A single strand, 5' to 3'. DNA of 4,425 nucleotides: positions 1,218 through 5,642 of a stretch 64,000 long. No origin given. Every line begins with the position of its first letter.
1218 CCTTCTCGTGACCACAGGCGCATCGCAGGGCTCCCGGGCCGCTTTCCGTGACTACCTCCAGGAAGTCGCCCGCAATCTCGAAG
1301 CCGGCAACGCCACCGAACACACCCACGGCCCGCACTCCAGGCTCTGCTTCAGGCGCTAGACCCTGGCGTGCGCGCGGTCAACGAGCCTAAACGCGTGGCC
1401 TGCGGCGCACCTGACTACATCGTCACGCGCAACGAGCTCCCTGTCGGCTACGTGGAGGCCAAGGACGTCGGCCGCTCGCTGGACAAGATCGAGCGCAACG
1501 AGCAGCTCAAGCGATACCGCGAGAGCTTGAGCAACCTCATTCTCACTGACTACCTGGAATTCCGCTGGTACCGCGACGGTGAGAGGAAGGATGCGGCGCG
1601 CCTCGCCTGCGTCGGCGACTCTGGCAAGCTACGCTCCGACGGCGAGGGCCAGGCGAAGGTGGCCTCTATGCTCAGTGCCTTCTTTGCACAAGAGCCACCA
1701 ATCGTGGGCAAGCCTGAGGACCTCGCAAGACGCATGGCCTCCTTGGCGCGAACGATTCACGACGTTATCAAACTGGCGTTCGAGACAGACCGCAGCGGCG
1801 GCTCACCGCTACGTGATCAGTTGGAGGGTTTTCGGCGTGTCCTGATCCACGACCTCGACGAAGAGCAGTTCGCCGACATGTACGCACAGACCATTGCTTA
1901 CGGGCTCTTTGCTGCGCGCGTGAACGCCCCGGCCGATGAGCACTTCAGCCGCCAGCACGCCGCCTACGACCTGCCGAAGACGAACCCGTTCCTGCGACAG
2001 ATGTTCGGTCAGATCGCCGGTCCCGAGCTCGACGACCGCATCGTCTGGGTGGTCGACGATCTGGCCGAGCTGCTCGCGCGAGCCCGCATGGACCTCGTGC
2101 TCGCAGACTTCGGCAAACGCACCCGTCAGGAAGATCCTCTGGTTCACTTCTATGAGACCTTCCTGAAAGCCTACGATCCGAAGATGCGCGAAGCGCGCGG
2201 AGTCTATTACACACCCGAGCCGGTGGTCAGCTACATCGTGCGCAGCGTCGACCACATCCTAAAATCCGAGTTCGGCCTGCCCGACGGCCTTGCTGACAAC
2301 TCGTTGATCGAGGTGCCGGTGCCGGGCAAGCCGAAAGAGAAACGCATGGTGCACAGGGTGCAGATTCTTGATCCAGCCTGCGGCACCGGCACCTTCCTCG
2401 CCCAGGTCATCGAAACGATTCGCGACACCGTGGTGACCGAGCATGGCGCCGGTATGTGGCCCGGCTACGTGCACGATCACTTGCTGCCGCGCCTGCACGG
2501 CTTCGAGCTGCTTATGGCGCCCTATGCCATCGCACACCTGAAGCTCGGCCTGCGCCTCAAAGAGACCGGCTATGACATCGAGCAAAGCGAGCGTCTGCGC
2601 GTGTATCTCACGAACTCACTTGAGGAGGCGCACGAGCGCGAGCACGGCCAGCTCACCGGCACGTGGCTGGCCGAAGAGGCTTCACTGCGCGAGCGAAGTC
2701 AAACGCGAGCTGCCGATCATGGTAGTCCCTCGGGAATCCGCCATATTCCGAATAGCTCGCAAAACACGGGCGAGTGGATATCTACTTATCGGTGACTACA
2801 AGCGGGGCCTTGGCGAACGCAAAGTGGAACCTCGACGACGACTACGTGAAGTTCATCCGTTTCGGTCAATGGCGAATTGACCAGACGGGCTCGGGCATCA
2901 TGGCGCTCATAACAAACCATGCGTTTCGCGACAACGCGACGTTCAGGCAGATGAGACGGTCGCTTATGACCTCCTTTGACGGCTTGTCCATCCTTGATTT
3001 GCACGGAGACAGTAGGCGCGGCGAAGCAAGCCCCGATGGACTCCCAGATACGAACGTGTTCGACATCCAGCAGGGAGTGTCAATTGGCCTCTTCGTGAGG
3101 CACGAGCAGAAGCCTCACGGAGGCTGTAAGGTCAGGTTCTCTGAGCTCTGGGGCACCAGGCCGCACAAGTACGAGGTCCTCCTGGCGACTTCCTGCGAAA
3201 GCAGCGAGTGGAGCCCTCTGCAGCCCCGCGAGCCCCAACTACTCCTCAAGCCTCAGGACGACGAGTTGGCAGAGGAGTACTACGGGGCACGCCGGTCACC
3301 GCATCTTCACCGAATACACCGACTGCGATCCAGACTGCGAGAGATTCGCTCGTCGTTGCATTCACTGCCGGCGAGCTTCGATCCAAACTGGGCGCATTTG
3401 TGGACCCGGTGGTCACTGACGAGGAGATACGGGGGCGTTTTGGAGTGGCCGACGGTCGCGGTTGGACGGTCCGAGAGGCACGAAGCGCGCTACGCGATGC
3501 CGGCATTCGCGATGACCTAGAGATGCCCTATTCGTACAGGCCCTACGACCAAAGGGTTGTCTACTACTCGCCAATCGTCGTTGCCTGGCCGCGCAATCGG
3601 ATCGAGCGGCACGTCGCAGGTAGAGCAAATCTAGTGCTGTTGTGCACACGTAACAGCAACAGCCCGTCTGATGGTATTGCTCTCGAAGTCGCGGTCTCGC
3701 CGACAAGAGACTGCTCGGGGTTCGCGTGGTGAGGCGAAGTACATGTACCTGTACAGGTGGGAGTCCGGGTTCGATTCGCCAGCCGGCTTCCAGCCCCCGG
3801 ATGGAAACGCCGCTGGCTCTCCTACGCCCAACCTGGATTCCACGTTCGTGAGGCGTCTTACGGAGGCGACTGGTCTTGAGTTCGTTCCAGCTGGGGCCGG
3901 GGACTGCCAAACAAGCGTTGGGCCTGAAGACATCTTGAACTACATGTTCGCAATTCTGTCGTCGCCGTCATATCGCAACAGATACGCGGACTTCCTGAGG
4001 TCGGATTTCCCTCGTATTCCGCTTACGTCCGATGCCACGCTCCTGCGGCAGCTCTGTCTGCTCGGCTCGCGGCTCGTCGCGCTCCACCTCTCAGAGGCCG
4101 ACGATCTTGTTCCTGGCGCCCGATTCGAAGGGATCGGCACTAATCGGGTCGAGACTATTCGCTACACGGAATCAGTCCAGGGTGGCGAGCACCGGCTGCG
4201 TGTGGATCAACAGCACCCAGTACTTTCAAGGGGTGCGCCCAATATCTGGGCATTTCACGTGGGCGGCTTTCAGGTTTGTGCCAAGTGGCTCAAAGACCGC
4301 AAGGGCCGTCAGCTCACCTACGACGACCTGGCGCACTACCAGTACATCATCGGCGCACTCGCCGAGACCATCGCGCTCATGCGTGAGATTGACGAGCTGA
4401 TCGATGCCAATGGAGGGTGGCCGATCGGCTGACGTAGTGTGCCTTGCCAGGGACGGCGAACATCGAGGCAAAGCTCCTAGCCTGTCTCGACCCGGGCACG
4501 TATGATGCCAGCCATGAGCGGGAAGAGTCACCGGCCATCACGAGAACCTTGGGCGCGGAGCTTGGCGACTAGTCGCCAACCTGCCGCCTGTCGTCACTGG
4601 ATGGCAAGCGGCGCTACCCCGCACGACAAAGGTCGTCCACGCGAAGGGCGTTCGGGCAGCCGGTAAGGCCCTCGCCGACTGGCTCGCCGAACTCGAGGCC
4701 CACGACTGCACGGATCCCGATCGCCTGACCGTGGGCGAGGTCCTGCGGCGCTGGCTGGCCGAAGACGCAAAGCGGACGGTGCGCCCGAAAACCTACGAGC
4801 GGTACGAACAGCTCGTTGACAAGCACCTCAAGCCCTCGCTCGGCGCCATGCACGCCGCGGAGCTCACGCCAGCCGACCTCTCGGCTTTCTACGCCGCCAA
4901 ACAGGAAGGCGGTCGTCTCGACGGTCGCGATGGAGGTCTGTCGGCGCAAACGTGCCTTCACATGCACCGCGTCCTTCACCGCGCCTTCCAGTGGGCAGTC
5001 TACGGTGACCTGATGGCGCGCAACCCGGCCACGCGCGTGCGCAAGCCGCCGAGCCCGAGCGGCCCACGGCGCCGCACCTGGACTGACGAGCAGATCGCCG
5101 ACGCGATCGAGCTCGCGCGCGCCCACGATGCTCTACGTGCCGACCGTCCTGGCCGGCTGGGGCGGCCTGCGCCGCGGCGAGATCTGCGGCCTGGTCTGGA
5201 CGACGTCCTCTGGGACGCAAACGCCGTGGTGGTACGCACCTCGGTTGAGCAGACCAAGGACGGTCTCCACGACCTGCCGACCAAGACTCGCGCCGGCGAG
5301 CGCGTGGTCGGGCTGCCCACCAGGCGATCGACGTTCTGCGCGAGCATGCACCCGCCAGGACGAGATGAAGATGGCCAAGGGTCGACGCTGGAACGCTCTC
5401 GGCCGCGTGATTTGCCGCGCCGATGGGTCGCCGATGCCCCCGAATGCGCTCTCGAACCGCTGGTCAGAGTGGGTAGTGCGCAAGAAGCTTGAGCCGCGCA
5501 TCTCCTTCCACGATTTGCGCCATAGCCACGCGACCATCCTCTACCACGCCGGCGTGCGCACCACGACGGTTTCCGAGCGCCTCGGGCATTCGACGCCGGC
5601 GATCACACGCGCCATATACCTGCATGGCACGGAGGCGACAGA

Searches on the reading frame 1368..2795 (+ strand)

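Call 7: search_protein_families(library=pfam, proteins=[window:1368-2795:+], max_evalue=0.01)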
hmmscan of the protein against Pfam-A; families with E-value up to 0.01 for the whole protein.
window:1368-2795:+ (475 aa): 4 families
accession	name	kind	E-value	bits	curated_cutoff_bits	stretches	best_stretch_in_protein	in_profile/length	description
PF02384.22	N6_Mtase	-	2.9e-09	37.1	20.4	1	254-400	2-104/311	N-6 DNA Methylase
PF01170.24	UPF0020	-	2.9e-05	24.3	22.3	0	221-284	101-168/197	RMKL-like, methyltransferase domain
PF20473.4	MmeI_Mtase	-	0.0028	17.3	27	1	327-395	17-84/259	MmeI, DNA-methyltransferase domain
PF04313.20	HSDR_N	-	0.0052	17.1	25.1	0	15-53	128-165/198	Type I restriction enzyme R protein N terminus (HSDR_N)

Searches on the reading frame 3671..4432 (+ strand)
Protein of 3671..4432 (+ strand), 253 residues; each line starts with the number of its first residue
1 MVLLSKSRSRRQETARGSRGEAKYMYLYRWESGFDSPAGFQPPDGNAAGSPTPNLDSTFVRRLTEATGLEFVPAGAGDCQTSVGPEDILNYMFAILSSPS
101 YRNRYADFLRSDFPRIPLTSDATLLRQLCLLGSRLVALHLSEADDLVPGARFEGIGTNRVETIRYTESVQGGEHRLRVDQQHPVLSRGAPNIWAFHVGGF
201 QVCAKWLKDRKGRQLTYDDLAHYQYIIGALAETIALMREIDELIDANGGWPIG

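Call 7: search_protein_families(library=pfam, proteins=[window:3671-4432:+], max_evalue=0.01)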
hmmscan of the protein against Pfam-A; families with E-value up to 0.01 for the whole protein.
window:3671-4432:+ (253 aa): 1 family
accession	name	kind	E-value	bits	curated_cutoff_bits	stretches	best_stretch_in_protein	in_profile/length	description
PF18135.7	Type_ISP_C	-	1.9e-39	136.2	25.9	1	22-238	145-341/342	Type ISP C-terminal specificity domain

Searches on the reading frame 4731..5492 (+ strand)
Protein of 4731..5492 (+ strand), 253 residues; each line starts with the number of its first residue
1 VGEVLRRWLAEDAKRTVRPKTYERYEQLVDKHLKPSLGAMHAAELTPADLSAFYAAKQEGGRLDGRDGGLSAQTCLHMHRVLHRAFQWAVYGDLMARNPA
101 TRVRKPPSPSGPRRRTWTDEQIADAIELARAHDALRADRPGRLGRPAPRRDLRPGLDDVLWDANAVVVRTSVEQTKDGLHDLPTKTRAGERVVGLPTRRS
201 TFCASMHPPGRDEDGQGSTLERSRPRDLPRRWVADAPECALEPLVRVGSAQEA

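Call 7: search_protein_families(library=pfam, proteins=[window:4731-5492:+], max_evalue=0.01)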
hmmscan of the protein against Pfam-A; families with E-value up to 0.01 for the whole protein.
window:4731-5492:+ (253 aa): 2 families
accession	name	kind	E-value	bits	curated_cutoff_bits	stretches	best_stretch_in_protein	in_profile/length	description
PF14659.12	Phage_int_SAM_3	-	1.5e-09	38.3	22.6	1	2-54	3-54/58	Phage integrase, N-terminal SAM-like domain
PF22022.2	Phage_int_M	-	3.1e-06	27.8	27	1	3-105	3-95/96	Phage integrase central domain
